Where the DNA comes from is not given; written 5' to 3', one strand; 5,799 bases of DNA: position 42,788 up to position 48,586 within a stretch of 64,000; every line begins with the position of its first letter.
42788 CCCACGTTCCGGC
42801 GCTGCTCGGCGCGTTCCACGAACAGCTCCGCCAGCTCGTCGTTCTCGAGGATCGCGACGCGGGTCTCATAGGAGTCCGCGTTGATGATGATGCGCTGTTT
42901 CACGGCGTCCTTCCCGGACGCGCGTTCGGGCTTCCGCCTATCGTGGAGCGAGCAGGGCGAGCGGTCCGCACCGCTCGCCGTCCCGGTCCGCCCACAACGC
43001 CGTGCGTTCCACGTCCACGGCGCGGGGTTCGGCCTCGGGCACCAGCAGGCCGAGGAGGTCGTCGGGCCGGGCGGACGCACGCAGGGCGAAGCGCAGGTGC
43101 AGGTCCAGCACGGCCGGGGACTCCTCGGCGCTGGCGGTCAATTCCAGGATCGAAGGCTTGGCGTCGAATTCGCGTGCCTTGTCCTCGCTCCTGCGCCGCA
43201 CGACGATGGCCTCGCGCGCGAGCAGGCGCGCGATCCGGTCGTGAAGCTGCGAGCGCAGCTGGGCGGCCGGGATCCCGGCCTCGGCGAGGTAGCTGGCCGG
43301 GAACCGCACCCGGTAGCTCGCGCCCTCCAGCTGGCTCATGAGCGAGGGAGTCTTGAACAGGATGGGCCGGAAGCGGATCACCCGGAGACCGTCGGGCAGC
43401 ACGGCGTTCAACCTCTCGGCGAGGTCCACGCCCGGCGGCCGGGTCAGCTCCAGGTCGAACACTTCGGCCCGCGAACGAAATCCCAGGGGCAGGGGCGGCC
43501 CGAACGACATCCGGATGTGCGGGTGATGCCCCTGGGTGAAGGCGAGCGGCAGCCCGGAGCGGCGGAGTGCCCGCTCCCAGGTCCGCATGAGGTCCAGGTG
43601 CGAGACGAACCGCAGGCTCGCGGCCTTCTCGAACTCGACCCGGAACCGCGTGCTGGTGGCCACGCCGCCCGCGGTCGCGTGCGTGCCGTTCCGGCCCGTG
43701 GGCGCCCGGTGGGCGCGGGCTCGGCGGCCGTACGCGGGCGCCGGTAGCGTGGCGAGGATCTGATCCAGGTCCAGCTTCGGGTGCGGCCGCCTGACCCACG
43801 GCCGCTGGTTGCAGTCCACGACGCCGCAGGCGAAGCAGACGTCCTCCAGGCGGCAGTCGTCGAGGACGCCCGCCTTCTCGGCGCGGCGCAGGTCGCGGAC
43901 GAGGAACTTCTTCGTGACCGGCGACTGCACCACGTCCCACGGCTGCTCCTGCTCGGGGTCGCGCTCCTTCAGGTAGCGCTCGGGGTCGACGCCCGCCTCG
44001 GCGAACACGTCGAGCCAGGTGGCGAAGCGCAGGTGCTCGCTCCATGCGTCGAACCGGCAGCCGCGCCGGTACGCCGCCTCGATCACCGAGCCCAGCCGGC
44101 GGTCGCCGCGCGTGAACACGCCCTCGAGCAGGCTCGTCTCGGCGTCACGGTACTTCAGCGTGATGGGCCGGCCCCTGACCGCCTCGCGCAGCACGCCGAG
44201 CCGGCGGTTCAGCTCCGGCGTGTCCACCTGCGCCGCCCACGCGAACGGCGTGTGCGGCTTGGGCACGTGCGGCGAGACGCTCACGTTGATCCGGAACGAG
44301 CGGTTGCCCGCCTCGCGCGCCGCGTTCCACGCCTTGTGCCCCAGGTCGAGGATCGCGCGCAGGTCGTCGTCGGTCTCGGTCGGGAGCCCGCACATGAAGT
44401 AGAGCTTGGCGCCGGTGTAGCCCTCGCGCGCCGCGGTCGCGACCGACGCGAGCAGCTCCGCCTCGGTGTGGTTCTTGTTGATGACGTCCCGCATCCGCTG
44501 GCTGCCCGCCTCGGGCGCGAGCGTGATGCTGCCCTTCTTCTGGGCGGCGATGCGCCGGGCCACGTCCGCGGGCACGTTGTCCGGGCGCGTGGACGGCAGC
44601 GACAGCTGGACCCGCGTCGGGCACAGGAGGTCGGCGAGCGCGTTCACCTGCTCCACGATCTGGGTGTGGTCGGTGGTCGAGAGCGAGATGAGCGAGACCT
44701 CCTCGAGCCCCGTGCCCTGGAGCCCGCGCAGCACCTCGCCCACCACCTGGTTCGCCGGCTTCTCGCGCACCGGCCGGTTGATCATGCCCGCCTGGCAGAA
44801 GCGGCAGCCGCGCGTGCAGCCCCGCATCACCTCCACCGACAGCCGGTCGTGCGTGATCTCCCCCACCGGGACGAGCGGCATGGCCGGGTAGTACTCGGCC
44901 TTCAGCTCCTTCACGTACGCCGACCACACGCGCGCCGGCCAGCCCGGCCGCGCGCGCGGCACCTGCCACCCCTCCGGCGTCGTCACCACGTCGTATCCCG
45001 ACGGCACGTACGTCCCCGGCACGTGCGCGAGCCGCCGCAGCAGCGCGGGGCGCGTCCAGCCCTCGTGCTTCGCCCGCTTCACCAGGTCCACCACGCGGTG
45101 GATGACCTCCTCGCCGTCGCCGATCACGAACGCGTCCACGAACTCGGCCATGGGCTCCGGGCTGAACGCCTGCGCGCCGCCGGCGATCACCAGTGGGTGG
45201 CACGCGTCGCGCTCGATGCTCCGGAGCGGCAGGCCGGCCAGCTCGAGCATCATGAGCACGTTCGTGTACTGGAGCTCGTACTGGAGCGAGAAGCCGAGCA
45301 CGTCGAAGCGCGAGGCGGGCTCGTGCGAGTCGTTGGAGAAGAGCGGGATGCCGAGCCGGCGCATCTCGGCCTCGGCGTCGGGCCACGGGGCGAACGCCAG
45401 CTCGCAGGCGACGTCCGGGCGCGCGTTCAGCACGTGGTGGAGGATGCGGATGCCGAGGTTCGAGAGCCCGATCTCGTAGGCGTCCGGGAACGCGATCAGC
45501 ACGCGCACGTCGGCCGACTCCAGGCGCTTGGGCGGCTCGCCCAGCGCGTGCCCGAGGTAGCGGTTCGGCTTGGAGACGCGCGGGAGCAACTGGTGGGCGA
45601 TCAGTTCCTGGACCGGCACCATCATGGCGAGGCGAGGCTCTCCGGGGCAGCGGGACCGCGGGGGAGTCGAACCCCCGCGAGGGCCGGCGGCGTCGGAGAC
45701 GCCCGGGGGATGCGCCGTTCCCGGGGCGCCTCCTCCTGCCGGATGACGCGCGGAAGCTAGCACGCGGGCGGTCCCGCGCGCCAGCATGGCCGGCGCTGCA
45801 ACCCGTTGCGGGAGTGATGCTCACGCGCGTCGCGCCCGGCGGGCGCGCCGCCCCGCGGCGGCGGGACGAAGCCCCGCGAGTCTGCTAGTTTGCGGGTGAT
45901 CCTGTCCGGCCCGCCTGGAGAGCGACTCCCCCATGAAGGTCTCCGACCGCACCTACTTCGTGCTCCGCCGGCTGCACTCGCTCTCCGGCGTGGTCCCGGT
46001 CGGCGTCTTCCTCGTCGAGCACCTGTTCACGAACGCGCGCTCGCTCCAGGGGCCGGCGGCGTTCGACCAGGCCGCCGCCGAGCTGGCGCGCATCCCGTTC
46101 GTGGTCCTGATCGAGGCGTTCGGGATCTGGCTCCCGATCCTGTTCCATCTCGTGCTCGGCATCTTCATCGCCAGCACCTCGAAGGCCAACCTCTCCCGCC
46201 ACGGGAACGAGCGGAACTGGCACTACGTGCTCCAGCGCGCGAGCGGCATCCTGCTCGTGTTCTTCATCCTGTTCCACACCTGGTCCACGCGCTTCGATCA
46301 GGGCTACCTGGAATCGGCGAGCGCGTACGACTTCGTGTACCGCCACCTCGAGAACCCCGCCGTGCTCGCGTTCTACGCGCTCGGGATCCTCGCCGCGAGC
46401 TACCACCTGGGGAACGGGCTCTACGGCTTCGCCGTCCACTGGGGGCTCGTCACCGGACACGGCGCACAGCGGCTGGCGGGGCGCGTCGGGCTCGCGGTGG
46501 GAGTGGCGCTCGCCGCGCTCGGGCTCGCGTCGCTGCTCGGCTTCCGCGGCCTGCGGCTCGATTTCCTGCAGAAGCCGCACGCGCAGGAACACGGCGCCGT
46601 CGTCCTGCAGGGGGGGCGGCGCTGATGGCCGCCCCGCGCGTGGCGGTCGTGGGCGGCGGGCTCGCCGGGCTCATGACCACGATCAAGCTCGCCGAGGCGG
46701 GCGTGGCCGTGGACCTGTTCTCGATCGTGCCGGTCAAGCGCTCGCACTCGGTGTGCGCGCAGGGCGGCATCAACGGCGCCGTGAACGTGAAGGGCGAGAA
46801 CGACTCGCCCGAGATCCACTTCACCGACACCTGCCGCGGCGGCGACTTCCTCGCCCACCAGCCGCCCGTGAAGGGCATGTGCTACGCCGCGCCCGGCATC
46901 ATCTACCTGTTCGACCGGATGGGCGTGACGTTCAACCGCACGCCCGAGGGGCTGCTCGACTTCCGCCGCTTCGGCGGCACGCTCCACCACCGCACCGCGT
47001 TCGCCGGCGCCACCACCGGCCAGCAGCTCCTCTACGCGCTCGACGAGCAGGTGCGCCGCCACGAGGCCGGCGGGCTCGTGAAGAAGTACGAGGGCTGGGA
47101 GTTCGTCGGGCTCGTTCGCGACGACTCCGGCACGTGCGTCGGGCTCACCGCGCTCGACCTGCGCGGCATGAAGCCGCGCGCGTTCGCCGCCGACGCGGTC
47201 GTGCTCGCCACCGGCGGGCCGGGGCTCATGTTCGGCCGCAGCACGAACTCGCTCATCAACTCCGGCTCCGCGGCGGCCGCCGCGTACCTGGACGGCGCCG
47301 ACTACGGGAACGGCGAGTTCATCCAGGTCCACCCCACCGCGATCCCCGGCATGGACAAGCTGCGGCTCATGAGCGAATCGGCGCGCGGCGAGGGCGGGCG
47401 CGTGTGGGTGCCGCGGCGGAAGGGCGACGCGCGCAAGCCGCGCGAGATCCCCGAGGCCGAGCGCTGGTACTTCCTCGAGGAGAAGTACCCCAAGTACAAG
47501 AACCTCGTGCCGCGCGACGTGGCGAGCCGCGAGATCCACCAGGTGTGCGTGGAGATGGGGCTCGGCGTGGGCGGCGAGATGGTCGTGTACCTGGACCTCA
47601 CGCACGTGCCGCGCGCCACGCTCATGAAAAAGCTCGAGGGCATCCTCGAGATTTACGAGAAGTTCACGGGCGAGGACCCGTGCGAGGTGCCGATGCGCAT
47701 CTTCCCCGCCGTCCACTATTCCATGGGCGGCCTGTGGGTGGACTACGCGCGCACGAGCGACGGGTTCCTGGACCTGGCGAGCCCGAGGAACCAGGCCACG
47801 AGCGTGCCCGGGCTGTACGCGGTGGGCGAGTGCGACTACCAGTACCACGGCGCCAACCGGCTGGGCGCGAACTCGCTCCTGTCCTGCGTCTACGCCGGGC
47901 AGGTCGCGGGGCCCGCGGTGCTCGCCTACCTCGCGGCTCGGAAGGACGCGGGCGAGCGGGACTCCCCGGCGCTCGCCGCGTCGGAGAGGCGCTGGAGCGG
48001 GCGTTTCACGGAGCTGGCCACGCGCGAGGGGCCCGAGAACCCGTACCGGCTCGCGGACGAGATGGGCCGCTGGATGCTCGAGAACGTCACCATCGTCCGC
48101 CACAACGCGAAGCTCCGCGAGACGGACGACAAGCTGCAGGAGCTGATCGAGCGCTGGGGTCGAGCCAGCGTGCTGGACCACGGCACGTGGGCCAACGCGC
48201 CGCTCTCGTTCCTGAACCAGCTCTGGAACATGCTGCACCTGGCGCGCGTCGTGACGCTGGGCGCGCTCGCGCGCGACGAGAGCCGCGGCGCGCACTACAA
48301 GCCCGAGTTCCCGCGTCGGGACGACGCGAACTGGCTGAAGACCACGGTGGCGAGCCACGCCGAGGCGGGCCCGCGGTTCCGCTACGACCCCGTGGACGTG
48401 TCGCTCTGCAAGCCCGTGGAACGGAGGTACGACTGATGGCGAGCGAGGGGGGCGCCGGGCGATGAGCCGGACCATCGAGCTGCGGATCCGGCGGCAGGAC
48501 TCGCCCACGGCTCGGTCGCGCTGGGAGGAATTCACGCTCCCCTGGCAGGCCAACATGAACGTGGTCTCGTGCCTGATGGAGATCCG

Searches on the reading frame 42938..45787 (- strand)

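Call 52: search_protein_families(library=pfam, proteins=[window:42938-45787:-], max_evalue=0.001)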
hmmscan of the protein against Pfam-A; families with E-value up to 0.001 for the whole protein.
window:42938-45787:- (949 aa): 3 families
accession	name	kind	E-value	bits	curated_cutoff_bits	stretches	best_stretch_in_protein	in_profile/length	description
PF19864.5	Radical_SAM_N2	-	2.8e-58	196.1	29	1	112-262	1-151/151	Radical SAM proteins, N-terminal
PF10105.14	DUF2344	-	7.5e-48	163.2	23.8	1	714-895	1-159/176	Uncharacterized protein conserved in bacteria (DUF2344)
PF04055.27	Radical_SAM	-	5.9e-22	79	29.5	1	318-482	1-165/166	Radical SAM superfamily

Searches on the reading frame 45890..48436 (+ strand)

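Call 52: search_protein_families(library=pfam, proteins=[window:45890-48436:+], max_evalue=0.001)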
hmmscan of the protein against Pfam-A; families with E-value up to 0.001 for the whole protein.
window:45890-48436:+ (848 aa): 4 families
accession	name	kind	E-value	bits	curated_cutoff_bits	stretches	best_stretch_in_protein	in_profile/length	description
PF00890.30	FAD_binding_2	-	8.8e-77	259.5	20.4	1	251-663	2-414/414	FAD binding domain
PF02910.25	Succ_DH_flav_C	-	7.3e-35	120.2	20.8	1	723-847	2-130/130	Fumarate reductase flavoprotein C-term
PF07992.20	Pyr_redox_2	-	3.1e-05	24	26.1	0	250-443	2-109/291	Pyridine nucleotide-disulphide oxidoreductase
PF03486.20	HI0933_like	-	0.00052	20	50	0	250-320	2-69/244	HI0933-like protein Rossmann domain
